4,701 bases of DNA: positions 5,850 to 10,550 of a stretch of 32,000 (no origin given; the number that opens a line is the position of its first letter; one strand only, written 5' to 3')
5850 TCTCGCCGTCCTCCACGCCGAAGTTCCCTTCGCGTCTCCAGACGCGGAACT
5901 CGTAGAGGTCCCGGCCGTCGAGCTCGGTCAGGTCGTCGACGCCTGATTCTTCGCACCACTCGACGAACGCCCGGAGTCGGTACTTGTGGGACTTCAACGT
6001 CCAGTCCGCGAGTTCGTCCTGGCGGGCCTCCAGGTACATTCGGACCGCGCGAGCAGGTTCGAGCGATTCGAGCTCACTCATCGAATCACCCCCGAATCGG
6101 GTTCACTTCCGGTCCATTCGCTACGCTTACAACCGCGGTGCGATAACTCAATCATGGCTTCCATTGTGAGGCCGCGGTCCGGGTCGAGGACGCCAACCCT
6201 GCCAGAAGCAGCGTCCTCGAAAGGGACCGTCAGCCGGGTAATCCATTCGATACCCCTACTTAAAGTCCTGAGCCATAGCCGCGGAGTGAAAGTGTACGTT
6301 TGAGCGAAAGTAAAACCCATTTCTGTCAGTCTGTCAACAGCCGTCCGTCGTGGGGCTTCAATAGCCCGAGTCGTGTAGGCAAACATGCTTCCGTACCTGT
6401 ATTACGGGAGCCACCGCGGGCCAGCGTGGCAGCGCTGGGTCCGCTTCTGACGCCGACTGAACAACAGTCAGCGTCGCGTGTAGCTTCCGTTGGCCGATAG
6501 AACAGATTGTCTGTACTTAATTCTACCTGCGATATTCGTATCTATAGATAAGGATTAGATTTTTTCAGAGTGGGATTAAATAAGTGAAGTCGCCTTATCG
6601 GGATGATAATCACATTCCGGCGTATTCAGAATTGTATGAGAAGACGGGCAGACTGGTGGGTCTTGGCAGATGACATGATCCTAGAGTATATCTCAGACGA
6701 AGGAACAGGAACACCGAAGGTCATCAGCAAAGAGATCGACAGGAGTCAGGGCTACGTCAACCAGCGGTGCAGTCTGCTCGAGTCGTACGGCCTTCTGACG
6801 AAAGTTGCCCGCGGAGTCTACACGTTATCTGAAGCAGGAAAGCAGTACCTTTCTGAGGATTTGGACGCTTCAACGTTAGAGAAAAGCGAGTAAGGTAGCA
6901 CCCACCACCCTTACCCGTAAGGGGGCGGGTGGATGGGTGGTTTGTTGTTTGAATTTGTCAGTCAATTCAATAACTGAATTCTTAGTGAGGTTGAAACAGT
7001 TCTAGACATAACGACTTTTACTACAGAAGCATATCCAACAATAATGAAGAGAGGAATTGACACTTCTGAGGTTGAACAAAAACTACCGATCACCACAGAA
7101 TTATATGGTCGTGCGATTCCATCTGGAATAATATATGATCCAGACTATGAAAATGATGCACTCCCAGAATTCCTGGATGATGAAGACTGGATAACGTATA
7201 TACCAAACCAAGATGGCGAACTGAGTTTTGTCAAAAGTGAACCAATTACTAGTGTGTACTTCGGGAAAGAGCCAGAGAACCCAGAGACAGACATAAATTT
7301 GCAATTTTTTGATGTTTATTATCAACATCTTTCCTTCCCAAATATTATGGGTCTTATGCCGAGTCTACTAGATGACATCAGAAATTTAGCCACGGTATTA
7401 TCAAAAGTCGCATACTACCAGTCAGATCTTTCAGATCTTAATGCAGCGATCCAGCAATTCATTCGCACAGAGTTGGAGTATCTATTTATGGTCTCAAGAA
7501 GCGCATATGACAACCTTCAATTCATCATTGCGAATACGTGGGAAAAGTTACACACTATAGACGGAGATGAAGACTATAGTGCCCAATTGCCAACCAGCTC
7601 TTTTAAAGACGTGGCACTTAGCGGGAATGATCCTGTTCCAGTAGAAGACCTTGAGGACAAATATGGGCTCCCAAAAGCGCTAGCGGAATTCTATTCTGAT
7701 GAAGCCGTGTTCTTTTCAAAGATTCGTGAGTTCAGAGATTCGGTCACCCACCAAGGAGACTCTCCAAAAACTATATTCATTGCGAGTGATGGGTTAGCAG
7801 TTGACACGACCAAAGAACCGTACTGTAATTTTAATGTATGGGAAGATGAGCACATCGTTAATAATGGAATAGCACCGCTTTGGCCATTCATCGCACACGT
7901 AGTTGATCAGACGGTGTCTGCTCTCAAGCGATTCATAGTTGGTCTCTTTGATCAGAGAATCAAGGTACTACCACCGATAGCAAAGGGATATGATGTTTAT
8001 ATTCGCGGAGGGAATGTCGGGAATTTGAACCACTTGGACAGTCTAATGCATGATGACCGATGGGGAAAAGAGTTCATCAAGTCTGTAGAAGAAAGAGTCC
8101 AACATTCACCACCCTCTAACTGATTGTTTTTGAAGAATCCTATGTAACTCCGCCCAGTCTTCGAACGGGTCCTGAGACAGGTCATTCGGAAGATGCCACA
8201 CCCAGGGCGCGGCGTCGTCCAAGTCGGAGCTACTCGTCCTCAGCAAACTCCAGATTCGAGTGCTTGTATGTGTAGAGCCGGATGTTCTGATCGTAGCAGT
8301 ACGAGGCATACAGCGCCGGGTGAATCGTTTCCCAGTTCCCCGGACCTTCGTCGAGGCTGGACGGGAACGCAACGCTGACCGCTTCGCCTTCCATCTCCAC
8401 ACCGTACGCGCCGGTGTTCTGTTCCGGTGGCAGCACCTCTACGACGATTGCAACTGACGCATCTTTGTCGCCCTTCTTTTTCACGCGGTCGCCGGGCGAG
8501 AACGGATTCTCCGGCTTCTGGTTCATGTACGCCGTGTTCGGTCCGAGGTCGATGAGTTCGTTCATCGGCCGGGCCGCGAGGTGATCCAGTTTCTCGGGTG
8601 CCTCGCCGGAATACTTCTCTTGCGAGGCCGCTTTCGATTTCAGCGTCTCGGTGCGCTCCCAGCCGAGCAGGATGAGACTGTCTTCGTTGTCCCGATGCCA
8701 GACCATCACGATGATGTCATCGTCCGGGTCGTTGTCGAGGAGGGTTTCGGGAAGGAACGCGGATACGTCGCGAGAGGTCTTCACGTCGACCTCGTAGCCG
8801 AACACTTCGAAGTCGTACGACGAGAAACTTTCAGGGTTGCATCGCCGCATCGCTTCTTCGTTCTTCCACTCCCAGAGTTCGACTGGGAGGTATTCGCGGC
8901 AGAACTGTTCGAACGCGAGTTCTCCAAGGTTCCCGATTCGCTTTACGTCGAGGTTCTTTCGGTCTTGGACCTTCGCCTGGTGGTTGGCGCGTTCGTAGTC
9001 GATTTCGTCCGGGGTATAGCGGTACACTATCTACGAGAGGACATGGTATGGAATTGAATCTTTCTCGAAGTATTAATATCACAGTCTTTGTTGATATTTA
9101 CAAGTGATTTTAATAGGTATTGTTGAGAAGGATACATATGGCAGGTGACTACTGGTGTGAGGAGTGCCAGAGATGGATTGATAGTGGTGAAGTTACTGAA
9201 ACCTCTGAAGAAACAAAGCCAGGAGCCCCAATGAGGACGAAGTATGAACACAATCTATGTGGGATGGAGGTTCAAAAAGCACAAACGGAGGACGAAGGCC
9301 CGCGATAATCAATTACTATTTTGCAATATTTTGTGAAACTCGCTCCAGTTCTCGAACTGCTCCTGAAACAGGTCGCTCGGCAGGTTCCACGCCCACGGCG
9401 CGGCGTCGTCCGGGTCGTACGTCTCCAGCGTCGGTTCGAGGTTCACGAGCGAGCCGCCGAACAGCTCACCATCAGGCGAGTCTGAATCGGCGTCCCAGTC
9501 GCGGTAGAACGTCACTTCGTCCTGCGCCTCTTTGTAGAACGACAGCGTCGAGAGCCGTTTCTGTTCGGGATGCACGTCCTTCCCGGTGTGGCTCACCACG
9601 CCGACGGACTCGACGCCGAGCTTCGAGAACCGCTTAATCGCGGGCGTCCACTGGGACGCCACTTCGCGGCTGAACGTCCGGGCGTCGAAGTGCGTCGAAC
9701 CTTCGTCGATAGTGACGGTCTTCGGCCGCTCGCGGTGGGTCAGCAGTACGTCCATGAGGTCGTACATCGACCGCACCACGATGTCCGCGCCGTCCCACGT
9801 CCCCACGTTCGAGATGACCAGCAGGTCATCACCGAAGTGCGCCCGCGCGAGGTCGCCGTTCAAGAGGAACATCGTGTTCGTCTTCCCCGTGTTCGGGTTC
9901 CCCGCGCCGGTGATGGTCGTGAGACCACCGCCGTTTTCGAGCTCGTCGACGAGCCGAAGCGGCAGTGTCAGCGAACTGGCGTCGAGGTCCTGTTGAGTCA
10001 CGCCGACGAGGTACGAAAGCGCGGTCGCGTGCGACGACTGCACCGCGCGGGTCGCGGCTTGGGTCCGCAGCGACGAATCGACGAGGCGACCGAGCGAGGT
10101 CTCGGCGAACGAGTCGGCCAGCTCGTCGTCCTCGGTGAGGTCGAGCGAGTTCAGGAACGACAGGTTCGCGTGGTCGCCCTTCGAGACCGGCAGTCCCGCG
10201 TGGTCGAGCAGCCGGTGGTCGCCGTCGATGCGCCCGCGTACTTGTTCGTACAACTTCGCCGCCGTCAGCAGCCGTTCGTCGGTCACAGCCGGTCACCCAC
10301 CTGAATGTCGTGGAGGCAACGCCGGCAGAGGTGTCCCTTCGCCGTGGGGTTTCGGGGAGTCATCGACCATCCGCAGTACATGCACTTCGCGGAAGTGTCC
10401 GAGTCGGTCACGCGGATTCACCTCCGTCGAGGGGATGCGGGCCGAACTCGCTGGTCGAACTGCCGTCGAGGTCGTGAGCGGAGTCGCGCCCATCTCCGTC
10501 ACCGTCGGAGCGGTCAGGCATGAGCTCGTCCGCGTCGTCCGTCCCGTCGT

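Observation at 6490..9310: Low-GC accessory island inside the provirus: candidate novel defence / superinfection-exclusion module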

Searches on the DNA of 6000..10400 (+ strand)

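Call 7: search_dna_similar(query=window:6000-10400:+, collection=phages, mode=distant, max_rows=20)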
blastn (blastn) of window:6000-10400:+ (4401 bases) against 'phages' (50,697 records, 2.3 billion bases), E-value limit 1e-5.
Records with a match: 4; places in all: 5; records where one place covers at least 80% of the query: 0.
Best place of each record, by identity: 90-95% 1; 60-80% 3.
By first word of the organism name: Halorubrum 3; Haloferax 1.
By host as written in the record: Halorubrum sp. PV6 2; Haloferax gibbonsii Ma2.38 1; Halorubrum coriense 1.
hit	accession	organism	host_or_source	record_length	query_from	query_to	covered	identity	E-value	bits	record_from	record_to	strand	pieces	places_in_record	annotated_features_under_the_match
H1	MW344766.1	Haloferax virus Halfgib1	Haloferax gibbonsii Ma2.38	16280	1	3438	37%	90.2%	0e+0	2232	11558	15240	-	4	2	tetratricopeptide repeat protein | hypothetical protein (x2) | winged helix-turn-helix transcriptional regulator | int: XerC/D-like integrase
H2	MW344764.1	Halorubrum virus Humcor2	Halorubrum coriense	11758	3383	4021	15%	67.0%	7e-36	160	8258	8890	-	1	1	putative ATPase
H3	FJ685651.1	Halorubrum pleomorphic virus 1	Halorubrum sp. PV6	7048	3383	3466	2%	78.8%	1e-7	66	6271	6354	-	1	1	VP8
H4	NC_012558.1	Halorubrum pleomorphic virus 1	Halorubrum sp. PV6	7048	3383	3466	2%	78.8%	1e-7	66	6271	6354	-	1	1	VP8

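Call 8: search_dna_similar(query=window:6000-10400:+, collection=plasmids, mode=distant, max_rows=20)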
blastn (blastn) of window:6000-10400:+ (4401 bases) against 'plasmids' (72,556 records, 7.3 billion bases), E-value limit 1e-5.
Records with a match: 12; places in all: 12; records where one place covers at least 80% of the query: 0.
Best place of each record, by identity: 90-95% 1; 60-80% 11.
By first word of the organism name: Haladaptatus 4; Haloferax 1; Halorubrum 1; Natribaculum 1; Natrialba 1; Natrononativus 1; Halomontanus 1; Salinigranum 1; Haloprofundus 1.
By predicted mobility (MOB-suite, as given by PLSDB): non-mobilizable 12.
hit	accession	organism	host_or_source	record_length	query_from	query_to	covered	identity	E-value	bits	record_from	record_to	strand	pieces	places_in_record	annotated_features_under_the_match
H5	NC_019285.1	Haloferax lucentense DSM 14919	-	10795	78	4287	36%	92.7%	0e+0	2294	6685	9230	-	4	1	hypothetical protein (x4) | winged helix-turn-helix domain-containing protein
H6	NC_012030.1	Halorubrum lacusprofundi ATCC 49239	-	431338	2240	3031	18%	74.6%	3e-141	511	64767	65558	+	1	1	hypothetical protein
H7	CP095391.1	Natribaculum breve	cell culture,saline soil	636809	2248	3031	18%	74.4%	2e-137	499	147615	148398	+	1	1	none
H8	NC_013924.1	Natrialba magadii ATCC 43099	-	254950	2240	3030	18%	73.6%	6e-131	477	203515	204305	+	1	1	hypothetical protein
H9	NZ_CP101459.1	Natrononativus amylolyticus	cell culture,sediment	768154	2233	3027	18%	72.2%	5e-113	417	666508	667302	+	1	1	hypothetical protein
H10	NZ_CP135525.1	Halomontanus rarus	Salt lake,Salt lake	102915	2241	3030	18%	72.0%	6e-112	414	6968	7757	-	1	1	hypothetical protein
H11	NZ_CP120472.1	Haladaptatus sp. DYSN1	cell culture,sediment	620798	2244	3045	18%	70.5%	6e-93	351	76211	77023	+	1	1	hypothetical protein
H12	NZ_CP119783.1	Haladaptatus sp. YSMS36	cell culture,sediment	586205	2244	3045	18%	69.4%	2e-81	314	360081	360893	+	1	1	hypothetical protein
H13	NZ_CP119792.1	Haladaptatus sp. QDMS2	cell culture,sediment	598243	2244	3045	18%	69.4%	2e-81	314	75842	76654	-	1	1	hypothetical protein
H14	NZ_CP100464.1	Salinigranum marinum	cell culture,Saline soil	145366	2249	3027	18%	69.5%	3e-84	323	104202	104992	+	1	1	hypothetical protein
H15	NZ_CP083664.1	Haloprofundus salinisoli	cell culture,saline soil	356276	2248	2614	8%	71.9%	3e-46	196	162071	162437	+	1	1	none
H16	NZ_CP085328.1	Haladaptatus salinisoli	cell culture,saline soil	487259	2632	2746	3%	73.9%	3e-9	73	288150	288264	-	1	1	none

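Call 73: get_annotated_region(hit=H6, flank=6000)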
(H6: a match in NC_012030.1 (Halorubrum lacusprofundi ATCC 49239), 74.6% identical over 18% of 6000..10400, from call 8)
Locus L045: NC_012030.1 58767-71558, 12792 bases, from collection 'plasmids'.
description: Halorubrum lacusprofundi ATCC 49239 plasmid pHLAC01, complete sequence
organism: Halorubrum lacusprofundi ATCC 49239 (NCBI taxid 416348)
taxonomy: Archaea; Euryarchaeota; Halobacteria; Halobacteriales; Haloferacaceae; Halorubrum; Halorubrum lacusprofundi; Halorubrum lacusprofundi ATCC 49239
host: -; source: -; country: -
typing (MOB-suite, as given by PLSDB): non-mobilizable; mating-pair formation MPF_unknown
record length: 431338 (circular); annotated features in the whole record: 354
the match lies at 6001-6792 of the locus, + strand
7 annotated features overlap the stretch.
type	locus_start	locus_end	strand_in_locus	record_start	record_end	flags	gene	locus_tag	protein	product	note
CDS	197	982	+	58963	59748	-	-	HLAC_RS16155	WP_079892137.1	metallophosphoesterase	-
CDS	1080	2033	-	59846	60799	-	-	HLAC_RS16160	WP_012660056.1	DUF4268 domain-containing protein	-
CDS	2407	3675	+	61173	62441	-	-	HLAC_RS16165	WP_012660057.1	AAA family ATPase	-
CDS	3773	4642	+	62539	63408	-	-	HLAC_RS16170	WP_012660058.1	DNA adenine methylase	-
CDS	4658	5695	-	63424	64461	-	-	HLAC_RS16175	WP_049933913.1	restriction endonuclease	-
CDS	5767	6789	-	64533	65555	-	-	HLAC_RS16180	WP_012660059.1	hypothetical protein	-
CDS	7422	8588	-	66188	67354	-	-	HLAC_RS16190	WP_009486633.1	ISH3-like element ISHla1 family transposase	GO:0006313 - DNA transposition [Evidence IEA]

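Call 74: get_annotated_region(hit=H8, flank=6000)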
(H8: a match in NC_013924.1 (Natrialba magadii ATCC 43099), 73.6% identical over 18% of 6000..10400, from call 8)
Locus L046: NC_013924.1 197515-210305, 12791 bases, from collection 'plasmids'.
description: Natrialba magadii ATCC 43099 plasmid pNMAG02, complete sequence
organism: Natrialba magadii ATCC 43099 (NCBI taxid 547559)
taxonomy: Archaea; Euryarchaeota; Halobacteria; Halobacteriales; Natrialbaceae; Natrialba; Natrialba magadii; Natrialba magadii ATCC 43099
host: -; source: -; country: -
typing (MOB-suite, as given by PLSDB): non-mobilizable
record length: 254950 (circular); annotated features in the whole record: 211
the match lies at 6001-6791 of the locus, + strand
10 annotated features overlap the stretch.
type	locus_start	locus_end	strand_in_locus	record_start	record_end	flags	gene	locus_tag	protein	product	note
CDS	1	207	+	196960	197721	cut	-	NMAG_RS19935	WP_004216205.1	glycosyltransferase family A protein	-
CDS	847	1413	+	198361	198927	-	-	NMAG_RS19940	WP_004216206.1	hypothetical protein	-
CDS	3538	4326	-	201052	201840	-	-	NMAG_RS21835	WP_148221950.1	hypothetical protein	-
CDS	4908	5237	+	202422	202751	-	-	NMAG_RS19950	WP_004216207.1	ribbon-helix-helix domain-containing protein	-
CDS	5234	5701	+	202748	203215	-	-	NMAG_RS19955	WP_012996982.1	hypothetical protein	-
CDS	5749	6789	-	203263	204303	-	-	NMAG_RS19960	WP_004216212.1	hypothetical protein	-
CDS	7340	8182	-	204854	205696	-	-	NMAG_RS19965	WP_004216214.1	hypothetical protein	-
CDS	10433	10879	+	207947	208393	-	-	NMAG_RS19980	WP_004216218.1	hypothetical protein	-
CDS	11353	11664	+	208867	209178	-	-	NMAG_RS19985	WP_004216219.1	bacteriophage holin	-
CDS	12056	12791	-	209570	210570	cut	-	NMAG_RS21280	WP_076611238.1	IS630-like element ISNamo16 family transposase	GO:0006313 - DNA transposition [Evidence IEA]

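Call 75: get_annotated_region(hit=H10, flank=6000)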
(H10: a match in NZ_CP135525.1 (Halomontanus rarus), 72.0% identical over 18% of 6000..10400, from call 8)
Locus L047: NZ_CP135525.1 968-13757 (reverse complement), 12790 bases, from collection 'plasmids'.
description: Halomontanus rarus strain KZCA124 plasmid unnamed3, complete sequence
organism: Halomontanus rarus (NCBI taxid 3034020)
taxonomy: Archaea; Euryarchaeota; Halobacteria; Halobacteriales; Natrialbaceae; Halomontanus; Halomontanus rarus
host: -; source: Salt lake,Salt lake; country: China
typing (MOB-suite, as given by PLSDB): non-mobilizable; mating-pair formation MPF_T
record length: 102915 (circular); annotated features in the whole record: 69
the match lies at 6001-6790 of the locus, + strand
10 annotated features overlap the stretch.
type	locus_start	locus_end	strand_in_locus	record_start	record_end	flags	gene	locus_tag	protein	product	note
CDS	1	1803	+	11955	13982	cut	brxL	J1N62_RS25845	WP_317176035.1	protease Lon-related BREX system protein BrxL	GO:0008150 - biological_process [Evidence IEA]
CDS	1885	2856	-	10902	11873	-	-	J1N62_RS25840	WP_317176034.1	restriction endonuclease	GO:0009307 - DNA restriction-modification system [Evidence IEA]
CDS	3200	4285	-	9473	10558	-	-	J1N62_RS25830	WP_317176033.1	endonuclease NucS domain-containing protein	-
CDS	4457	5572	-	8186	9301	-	-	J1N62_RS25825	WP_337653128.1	DUF4268 domain-containing protein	-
CDS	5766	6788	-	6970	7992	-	-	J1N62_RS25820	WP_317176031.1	hypothetical protein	-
CDS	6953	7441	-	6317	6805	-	-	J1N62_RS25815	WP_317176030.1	hypothetical protein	-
CDS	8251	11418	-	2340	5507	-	-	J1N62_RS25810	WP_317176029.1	tetratricopeptide repeat protein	-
CDS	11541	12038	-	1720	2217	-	-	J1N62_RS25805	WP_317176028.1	zinc ribbon domain-containing protein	-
CDS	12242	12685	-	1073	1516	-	-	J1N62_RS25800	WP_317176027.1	hypothetical protein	-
CDS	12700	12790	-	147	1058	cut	-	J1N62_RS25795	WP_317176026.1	ParA family protein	-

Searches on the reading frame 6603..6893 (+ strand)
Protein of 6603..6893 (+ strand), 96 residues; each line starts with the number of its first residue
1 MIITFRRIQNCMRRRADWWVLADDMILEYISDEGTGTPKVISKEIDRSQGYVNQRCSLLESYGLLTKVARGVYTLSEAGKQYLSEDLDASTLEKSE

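Call 3: search_protein_families(library=pfam, proteins=[window:6603-6893:+], max_evalue=0.1)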
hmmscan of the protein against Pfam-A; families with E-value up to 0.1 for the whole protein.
window:6603-6893:+ (96 aa): 6 families
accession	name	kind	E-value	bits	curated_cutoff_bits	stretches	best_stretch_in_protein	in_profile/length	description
PF13412.12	HTH_24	-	0.0011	18.9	21.9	1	26-65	8-47/48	Winged helix-turn-helix DNA-binding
PF14338.12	Mrr_N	-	0.0017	18.9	29.5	1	52-84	54-86/87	Mrr N-terminal domain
PF09929.15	DUF2161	-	0.0049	17.4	27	1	59-81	95-117/118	Putative PD-(D/E)XK phosphodiesterase (DUF2161)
PF09423.15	PhoD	-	0.059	12.9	27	1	9-61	197-247/343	PhoD-like phosphatase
PF12802.13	MarR_2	-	0.061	13.9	27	1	26-68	10-53/61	MarR family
PF10007.15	DUF2250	-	0.087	13.4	24.4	0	25-70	12-57/93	Uncharacterized protein conserved in archaea (DUF2250)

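Call 4: search_protein_families(library=padloc, proteins=[window:6603-6893:+], max_evalue=0.1)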
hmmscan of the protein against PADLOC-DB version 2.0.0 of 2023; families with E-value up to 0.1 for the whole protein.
window:6603-6893:+ (96 aa): 13 families
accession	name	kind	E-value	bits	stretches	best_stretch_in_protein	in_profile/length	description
PDLC01879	CARF3--CARF_TM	-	2.3e-05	22.1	1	25-81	160-215/222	-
PDLC01434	CasR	-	0.0012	16.7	1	26-81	133-188/191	"CAS-I,CAS-II,CAS-III,CAS-IV,CAS-V,CAS-VI; associated_signaling"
PDLC01848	CARF3--CARF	-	0.0051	14.5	1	25-83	141-193/197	-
PDLC01850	CARF3--CARF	-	0.0052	14.7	1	24-81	148-206/209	-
PDLC04796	PDC-S02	-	0.0096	12.9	1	31-87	60-122/390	-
PDLC01268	CasR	-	0.013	13.4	1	26-74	129-175/179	"CAS-I,CAS-II,CAS-III,CAS-IV,CAS-V,CAS-VI; associated_signaling"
PDLC02283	AbiEi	-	0.015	13.1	1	48-78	27-57/201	AbiEi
PDLC02265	AbiEi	-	0.021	12.5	1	48-80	24-56/198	AbiEi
PDLC02244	AbiEi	-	0.021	12.1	1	58-80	38-60/292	AbiEi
PDLC02267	AbiEi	-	0.022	12.2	1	38-83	23-68/252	AbiEi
PDLC01875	CARF3--CARF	-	0.025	12.3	1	26-74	151-202/219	-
PDLC02235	AbiEi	-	0.035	11.7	1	42-83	29-69/240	AbiEi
PDLC02242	AbiEi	-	0.057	11.1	1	43-76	21-54/207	AbiEi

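Call 5: search_protein_families(library=phrogs, proteins=[window:6603-6893:+], max_evalue=0.1)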
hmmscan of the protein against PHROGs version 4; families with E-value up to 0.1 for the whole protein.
window:6603-6893:+ (96 aa): 2 families
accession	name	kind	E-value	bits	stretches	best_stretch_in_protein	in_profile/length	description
phrog_2440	-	transcription regulation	3.7e-29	102.2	1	10-96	17-108/126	transcriptional regulator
phrog_1687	-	transcription regulation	0.027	15.4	1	23-71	68-116/162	MarR family transcrition regulator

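Call 92: search_protein_families(library=ncbifam, proteins=[window:6603-6893:+], max_evalue=0.01)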
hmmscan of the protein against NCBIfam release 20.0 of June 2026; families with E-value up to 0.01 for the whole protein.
window:6603-6893:+ (96 aa): 2 families
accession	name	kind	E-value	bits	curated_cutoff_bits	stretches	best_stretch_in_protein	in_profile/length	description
TIGR01884.1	cas_HTH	subfamily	0.0062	15.9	60.2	1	26-71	147-193/202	CRISPR-associated CARF protein Csa3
NF041016.1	trans_reg_ArnR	equivalog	0.0099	15.3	400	0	26-84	27-85/269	HTH-type transcriptional activator ArnR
